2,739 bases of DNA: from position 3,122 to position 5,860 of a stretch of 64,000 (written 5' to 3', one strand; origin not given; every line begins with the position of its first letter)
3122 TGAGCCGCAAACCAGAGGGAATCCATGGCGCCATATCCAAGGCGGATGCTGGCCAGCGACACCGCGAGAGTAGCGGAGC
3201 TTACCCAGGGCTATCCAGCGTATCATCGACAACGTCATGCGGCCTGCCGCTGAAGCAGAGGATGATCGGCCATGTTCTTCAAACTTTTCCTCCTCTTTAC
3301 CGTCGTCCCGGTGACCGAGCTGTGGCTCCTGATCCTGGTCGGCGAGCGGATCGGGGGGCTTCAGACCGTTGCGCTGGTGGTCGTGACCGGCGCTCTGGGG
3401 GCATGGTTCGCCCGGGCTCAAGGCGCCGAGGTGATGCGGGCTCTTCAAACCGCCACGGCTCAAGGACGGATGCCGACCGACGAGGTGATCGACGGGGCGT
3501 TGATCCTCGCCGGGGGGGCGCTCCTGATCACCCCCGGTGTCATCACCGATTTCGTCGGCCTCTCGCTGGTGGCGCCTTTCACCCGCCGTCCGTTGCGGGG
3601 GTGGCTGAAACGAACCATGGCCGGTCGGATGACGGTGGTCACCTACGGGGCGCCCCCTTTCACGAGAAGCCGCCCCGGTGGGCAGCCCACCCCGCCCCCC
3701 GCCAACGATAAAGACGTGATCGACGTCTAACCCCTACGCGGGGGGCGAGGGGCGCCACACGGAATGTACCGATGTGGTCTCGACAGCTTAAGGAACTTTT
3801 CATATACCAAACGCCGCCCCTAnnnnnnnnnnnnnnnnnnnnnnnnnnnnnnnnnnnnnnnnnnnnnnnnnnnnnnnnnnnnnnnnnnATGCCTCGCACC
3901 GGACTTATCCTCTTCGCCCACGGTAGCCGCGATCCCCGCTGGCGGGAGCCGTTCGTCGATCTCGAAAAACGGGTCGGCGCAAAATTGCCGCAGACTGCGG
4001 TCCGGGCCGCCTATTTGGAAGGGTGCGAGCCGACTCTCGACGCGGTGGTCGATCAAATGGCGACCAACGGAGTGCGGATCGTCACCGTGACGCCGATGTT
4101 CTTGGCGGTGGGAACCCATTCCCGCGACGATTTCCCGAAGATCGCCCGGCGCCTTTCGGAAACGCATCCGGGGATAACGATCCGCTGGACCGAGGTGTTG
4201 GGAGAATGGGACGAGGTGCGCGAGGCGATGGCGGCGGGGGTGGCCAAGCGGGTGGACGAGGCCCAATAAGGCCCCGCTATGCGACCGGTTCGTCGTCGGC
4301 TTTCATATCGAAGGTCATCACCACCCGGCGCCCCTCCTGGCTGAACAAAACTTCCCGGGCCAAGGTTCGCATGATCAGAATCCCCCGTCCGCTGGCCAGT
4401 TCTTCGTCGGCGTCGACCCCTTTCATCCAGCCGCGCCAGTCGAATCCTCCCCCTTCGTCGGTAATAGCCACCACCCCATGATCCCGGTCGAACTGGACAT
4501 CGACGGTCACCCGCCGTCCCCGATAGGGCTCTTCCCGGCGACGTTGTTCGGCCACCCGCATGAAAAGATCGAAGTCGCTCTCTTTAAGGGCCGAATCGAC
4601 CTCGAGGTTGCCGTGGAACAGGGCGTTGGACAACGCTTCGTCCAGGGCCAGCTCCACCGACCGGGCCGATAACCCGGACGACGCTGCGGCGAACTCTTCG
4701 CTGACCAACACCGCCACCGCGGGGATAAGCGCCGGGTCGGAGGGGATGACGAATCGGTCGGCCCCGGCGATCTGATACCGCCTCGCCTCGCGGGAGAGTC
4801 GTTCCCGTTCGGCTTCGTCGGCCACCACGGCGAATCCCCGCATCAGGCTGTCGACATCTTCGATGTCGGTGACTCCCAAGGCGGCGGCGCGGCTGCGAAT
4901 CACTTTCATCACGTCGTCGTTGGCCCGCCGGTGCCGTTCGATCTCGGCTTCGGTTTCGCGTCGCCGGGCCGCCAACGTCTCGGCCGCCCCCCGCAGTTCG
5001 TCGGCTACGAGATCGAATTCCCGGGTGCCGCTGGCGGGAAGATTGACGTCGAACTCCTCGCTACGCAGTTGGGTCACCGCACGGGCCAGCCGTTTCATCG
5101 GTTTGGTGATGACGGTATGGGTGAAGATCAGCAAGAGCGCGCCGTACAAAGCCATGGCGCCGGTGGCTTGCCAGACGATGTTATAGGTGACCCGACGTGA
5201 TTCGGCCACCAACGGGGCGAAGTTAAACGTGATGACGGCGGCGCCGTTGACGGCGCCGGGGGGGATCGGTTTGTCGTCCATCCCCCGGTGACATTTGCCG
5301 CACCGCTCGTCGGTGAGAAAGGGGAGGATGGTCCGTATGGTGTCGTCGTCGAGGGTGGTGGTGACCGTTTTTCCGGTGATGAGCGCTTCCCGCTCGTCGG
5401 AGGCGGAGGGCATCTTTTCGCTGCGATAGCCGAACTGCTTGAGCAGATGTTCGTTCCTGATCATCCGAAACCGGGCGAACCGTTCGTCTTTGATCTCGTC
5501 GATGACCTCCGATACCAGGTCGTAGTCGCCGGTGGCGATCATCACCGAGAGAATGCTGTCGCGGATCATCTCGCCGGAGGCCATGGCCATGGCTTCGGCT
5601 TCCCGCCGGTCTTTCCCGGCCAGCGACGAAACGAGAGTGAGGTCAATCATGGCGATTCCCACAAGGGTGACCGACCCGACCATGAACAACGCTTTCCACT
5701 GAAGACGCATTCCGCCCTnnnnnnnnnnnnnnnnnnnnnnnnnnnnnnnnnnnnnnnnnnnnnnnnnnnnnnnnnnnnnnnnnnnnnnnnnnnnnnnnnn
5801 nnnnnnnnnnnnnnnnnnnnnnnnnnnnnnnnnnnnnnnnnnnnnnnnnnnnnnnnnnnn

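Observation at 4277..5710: Periplasmic heme-c sensor wired directly to an RsbW-type anti-sigma kinase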

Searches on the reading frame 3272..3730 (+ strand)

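Call 49: search_protein_families(library=pfam, proteins=[window:3272-3730:+], max_evalue=1)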
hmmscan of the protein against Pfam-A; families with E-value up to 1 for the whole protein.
window:3272-3730:+ (152 aa): 1 family
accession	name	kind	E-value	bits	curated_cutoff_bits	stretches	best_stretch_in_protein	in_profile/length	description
PF04186.18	FxsA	-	2.9e-36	124.3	25.2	1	7-114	1-108/109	FxsA cytoplasmic membrane protein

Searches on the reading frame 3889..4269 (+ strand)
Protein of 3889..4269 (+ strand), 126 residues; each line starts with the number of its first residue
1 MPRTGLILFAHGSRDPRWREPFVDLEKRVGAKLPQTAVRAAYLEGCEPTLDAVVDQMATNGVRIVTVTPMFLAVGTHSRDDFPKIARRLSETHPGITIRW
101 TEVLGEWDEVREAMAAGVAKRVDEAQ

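Call 49: search_protein_families(library=pfam, proteins=[window:3889-4269:+], max_evalue=1)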
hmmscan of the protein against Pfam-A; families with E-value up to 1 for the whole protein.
window:3889-4269:+ (126 aa): 2 families
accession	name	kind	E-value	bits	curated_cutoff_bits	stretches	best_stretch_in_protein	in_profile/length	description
PF01903.22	CbiX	-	6.1e-23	81.6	22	1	11-114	1-104/106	CbiX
PF06180.16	CbiK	-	5.7e-06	26.3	26.2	1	6-112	144-251/262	Cobalt chelatase (CbiK)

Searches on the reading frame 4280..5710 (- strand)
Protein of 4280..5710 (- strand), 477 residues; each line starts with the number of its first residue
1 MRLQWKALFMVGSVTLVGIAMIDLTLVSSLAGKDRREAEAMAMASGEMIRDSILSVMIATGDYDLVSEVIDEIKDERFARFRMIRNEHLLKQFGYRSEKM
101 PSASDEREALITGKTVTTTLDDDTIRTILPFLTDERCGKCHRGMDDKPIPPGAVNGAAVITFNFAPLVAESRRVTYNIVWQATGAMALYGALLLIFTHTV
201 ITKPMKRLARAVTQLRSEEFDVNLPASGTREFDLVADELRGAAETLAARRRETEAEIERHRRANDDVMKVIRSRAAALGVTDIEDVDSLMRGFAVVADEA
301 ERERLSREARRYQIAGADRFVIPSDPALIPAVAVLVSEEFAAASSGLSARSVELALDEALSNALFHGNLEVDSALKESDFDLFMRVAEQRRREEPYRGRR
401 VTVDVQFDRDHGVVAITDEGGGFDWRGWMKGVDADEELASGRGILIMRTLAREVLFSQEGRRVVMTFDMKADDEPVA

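Call 4: search_protein_families(library=pfam, proteins=[window:4280-5710:-], max_evalue=1)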
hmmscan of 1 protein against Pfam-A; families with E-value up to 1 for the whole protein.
window:4280-5710:- (477 aa): 5 families
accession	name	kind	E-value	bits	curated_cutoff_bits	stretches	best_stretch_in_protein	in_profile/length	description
PF13581.12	HATPase_c_2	-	3.2e-11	43.8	27.4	1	322-467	1-127/127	Histidine kinase-like ATPase domain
PF00672.30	HAMP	-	2.9e-05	24.7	25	1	200-246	5-51/53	HAMP domain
PF21563.3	Mcp40H-20_sensor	-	0.00045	20.9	27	1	53-143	7-97/112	Methyl-accepting chemotaxis sensory transducer, class 40H, sensor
PF11645.14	PDDEXK_5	-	0.15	12.5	26.1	1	209-238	12-41/138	PD-(D/E)XK endonuclease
PF00015.26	MCPsignal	-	0.27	11.5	34.6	0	230-282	68-122/172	Methyl-accepting chemotaxis protein (MCP) signalling domain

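Call 5: search_protein_families(library=ncbifam, proteins=[window:4280-5710:-], max_evalue=1)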
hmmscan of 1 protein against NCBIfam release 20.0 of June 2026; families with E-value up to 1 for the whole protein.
window:4280-5710:- (477 aa): 6 families
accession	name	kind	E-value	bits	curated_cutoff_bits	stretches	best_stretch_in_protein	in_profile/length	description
NF008184.0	PRK10935.1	equivalog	0.00033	19.4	553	1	182-260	157-236/565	nitrate/nitrite two-component system sensor histidine kinase NarQ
NF033092.0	HK_WalK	equivalog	0.001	17.8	725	1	151-269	152-265/594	cell wall metabolism sensor histidine kinase WalK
NF041045.1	RsbA_anti_sig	subfamily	0.0041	16.4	210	1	344-414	207-277/303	anti-sigma factor RsbA family regulatory protein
NF047794.1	HisKinPtgB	equivalog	0.04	12.2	1000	1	181-265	340-424/656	two-component system sensor histidine kinase PgtB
NF012163.2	BaeS_SmeS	equivalog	0.048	12.6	500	1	145-257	125-247/457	sensor histidine kinase efflux regulator BaeS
NF041210.1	his_kin_PieS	equivalog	0.21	10.5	850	1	199-278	189-268/474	two component system sensor histidine kinase PieS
